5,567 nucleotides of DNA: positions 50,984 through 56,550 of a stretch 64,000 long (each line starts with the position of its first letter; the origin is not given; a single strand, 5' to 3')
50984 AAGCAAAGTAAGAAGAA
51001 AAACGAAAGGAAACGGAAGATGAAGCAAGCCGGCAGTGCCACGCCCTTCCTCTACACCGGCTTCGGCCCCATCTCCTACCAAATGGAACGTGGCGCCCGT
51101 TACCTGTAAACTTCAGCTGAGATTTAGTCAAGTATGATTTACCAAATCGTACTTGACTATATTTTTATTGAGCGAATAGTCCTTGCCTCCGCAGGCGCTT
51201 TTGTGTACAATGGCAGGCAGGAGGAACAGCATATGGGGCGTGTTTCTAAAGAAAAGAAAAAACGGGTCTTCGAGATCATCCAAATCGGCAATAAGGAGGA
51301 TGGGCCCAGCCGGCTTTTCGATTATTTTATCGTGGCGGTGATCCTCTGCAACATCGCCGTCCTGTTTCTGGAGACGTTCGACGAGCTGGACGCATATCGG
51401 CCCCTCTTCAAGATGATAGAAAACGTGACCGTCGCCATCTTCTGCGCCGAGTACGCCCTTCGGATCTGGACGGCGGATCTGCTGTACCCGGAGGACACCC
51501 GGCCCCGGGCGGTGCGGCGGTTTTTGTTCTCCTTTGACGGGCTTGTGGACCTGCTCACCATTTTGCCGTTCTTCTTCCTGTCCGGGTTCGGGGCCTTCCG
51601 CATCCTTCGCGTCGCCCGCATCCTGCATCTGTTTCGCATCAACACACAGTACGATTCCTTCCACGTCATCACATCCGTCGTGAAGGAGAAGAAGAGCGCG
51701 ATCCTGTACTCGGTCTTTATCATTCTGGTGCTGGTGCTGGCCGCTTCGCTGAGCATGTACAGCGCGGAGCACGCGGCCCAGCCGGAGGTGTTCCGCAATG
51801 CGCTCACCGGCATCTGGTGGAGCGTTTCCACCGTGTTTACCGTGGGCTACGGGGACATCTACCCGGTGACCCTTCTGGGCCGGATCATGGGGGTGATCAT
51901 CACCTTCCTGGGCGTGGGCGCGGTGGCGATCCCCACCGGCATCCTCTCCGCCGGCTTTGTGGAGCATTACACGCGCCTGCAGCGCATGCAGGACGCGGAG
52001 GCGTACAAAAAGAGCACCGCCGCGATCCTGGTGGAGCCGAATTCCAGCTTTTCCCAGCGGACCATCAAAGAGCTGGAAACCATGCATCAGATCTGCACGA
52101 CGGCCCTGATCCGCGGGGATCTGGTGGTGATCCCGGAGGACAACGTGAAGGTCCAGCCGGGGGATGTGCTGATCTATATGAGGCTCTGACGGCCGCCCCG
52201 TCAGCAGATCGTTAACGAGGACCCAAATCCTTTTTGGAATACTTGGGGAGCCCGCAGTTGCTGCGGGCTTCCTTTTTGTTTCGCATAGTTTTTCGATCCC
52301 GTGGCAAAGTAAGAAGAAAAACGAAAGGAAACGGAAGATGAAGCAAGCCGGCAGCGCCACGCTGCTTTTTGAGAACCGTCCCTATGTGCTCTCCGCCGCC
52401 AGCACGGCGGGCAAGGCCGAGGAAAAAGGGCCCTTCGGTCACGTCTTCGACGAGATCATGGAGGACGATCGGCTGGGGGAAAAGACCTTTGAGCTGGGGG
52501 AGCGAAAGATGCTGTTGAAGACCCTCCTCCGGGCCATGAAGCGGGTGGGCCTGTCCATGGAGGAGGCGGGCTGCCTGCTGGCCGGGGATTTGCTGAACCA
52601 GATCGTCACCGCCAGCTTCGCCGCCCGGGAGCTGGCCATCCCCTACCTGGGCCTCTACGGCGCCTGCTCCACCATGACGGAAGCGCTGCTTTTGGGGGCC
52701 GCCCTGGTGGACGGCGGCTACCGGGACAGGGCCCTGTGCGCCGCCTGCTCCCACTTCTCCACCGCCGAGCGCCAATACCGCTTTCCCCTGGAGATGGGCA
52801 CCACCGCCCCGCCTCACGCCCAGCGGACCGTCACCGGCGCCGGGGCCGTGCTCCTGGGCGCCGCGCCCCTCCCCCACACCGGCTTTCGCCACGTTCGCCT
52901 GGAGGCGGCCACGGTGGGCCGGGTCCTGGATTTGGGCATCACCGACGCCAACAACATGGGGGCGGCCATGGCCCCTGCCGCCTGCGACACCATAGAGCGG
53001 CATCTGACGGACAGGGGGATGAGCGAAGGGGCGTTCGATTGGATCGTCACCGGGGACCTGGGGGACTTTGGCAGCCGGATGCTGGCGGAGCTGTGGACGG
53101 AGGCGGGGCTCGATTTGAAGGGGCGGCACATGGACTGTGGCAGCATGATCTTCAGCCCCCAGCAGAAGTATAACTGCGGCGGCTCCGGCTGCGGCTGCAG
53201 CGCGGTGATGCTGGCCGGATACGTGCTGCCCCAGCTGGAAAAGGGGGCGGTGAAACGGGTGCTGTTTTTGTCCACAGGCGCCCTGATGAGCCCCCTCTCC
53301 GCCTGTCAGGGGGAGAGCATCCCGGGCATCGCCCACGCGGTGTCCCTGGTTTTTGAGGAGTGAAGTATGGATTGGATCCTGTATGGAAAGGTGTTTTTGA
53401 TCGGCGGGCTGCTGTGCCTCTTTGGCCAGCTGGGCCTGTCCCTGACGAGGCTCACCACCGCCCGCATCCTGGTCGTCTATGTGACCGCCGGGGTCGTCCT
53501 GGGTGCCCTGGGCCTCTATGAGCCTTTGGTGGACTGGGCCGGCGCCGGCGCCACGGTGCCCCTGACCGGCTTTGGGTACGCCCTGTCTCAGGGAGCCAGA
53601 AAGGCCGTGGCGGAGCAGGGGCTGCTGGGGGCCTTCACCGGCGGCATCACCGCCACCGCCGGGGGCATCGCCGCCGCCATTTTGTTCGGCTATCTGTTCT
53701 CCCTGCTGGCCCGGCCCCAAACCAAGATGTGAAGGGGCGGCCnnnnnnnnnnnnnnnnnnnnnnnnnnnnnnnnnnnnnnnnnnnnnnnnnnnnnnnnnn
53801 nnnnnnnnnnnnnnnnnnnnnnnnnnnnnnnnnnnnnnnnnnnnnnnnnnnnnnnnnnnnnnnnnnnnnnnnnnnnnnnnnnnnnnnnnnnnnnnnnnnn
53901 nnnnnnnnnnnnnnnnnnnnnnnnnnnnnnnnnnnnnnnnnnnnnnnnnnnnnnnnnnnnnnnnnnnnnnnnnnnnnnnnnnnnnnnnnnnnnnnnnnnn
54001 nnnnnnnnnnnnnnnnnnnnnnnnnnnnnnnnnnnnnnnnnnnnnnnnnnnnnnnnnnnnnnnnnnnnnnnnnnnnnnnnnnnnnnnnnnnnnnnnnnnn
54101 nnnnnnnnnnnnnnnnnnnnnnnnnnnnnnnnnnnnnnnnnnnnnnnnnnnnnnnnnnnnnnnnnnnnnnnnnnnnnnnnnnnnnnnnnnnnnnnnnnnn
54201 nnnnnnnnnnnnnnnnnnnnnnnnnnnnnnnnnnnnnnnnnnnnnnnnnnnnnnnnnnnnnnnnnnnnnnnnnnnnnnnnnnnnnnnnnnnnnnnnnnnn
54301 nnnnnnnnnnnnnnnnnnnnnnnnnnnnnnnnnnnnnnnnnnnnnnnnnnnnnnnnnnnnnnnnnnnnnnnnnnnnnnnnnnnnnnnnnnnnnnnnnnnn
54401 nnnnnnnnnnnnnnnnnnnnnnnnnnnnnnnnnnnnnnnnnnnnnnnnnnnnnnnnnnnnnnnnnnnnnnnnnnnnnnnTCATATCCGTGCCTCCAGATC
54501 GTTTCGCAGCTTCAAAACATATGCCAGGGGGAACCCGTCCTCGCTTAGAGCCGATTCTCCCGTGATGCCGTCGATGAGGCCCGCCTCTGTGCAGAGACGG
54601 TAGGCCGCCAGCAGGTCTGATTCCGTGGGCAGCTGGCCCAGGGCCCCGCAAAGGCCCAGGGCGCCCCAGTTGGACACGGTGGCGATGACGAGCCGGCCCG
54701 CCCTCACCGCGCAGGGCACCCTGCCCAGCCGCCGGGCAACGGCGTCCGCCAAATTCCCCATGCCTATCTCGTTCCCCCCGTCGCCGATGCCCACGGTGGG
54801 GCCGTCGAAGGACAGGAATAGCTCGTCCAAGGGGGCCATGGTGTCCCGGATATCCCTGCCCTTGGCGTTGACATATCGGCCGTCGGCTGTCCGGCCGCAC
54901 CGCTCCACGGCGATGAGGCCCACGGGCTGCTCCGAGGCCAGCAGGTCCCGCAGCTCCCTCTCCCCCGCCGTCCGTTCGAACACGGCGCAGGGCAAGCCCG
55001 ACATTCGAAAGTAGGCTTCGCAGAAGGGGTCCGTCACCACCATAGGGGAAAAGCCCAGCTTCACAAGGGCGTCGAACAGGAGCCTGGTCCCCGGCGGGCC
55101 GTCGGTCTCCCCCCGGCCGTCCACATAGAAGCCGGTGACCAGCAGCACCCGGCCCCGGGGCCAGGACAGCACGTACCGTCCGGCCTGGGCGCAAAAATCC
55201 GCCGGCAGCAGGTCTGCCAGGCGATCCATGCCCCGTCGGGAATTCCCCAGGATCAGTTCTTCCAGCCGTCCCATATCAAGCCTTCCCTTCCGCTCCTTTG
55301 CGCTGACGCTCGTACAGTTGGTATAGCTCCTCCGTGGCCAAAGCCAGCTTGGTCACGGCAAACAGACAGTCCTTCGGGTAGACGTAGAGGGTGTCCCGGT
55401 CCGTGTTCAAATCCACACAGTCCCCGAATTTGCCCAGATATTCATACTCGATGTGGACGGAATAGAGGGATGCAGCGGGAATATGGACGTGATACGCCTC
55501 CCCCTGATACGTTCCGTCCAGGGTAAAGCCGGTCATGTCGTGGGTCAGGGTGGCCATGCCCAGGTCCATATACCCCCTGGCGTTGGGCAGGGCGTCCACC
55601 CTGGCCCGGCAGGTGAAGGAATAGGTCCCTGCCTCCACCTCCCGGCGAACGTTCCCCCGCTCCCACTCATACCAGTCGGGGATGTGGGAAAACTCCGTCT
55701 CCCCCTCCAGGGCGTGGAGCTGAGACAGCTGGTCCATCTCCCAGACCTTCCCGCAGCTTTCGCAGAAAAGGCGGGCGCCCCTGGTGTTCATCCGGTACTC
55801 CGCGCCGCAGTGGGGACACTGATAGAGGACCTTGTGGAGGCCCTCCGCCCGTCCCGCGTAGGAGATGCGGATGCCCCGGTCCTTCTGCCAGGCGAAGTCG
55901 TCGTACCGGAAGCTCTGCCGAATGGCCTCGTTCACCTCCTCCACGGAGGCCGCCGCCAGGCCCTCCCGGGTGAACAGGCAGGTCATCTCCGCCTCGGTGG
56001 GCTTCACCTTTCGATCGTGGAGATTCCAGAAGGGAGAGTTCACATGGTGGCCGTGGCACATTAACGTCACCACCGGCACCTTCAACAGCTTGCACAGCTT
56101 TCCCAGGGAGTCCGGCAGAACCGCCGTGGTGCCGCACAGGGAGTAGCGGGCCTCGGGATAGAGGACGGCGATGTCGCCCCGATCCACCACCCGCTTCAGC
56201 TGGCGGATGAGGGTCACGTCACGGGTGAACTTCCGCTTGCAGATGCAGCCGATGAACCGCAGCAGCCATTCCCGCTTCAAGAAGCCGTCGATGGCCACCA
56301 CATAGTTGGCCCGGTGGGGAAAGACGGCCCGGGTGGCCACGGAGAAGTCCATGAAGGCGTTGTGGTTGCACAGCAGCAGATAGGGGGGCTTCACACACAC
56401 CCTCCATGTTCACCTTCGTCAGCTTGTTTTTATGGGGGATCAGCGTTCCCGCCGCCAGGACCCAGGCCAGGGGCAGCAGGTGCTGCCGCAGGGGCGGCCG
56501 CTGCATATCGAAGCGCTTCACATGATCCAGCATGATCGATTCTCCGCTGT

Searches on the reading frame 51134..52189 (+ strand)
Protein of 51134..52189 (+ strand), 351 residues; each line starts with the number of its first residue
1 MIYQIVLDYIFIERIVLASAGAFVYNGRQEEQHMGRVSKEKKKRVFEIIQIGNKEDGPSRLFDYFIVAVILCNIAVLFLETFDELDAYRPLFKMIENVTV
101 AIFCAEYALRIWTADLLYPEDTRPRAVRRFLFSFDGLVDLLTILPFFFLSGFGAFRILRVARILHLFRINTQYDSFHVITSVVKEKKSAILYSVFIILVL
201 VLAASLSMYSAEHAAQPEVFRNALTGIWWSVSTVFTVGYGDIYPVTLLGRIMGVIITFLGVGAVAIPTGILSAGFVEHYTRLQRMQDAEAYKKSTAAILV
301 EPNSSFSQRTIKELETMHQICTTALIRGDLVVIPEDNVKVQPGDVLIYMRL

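Call 75: search_protein_families(library=pfam, proteins=[window:51134-52189:+], max_evalue=0.0001)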
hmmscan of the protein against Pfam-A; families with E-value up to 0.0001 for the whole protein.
window:51134-52189:+ (351 aa): 3 families
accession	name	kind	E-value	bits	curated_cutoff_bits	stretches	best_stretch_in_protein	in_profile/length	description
PF00520.37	Ion_trans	-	1.9e-29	103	25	1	60-281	2-239/241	Ion transport protein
PF07885.22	Ion_trans_2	-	1e-13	51.4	22.5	1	196-271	1-73/79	Ion channel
PF02080.26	TrkA_C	-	2.6e-06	27.7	27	1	297-347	3-55/71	TrkA-C domain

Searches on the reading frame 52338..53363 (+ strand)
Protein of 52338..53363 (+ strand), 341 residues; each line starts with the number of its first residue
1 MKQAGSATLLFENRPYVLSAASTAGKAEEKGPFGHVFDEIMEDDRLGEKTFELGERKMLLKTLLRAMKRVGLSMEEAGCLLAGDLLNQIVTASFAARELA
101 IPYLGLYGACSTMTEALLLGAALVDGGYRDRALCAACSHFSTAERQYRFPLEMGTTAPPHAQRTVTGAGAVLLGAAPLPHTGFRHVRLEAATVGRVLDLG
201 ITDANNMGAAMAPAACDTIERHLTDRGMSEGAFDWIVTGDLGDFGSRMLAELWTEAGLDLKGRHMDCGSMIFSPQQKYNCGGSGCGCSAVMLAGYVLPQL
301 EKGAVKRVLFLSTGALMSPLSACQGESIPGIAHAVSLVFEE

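Call 75: search_protein_families(library=pfam, proteins=[window:52338-53363:+], max_evalue=0.0001)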
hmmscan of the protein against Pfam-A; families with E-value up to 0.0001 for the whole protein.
window:52338-53363:+ (341 aa): 1 family
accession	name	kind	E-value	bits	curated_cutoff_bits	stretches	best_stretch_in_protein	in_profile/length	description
PF07451.17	SpoVAD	-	2.4e-131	437.8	22.1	1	5-337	1-328/329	Stage V sporulation protein AD (SpoVAD)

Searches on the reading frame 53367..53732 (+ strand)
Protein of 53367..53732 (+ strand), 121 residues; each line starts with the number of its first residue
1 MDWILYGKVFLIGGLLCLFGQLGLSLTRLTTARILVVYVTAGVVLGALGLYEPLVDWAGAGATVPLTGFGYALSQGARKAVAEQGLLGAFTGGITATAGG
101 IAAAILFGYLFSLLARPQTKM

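Call 75: search_protein_families(library=pfam, proteins=[window:53367-53732:+], max_evalue=0.0001)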
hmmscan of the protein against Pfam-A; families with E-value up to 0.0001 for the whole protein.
window:53367-53732:+ (121 aa): 1 family
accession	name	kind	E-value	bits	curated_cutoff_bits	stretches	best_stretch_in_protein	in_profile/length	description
PF03862.18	SpoVAC_SpoVAEB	-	2.1e-32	112.3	25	1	8-113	4-116/117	SpoVAC/SpoVAEB sporulation membrane protein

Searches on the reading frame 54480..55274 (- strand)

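Call 75: search_protein_families(library=pfam, proteins=[window:54480-55274:-], max_evalue=0.0001)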
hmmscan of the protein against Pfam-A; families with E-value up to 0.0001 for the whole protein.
window:54480-55274:- (264 aa): 1 family
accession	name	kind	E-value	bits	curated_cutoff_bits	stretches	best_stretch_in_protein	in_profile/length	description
PF14336.11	GLUCM-like_C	-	1.2e-55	189.4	27.9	1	11-254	6-284/291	D-glutamate cyclase-like, C-terminal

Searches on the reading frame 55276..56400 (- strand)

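Call 75: search_protein_families(library=pfam, proteins=[window:55276-56400:-], max_evalue=0.0001)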
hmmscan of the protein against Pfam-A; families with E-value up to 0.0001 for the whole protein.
window:55276-56400:- (374 aa): 2 families
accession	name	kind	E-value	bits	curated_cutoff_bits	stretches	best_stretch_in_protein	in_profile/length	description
PF01553.26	Acyltransferase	-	3.5e-06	27.3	23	1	5-114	14-130/132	Acyltransferase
PF08271.17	Zn_Ribbon_TF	-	1.1e-05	25.3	29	1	193-226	1-35/43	TFIIB zinc-binding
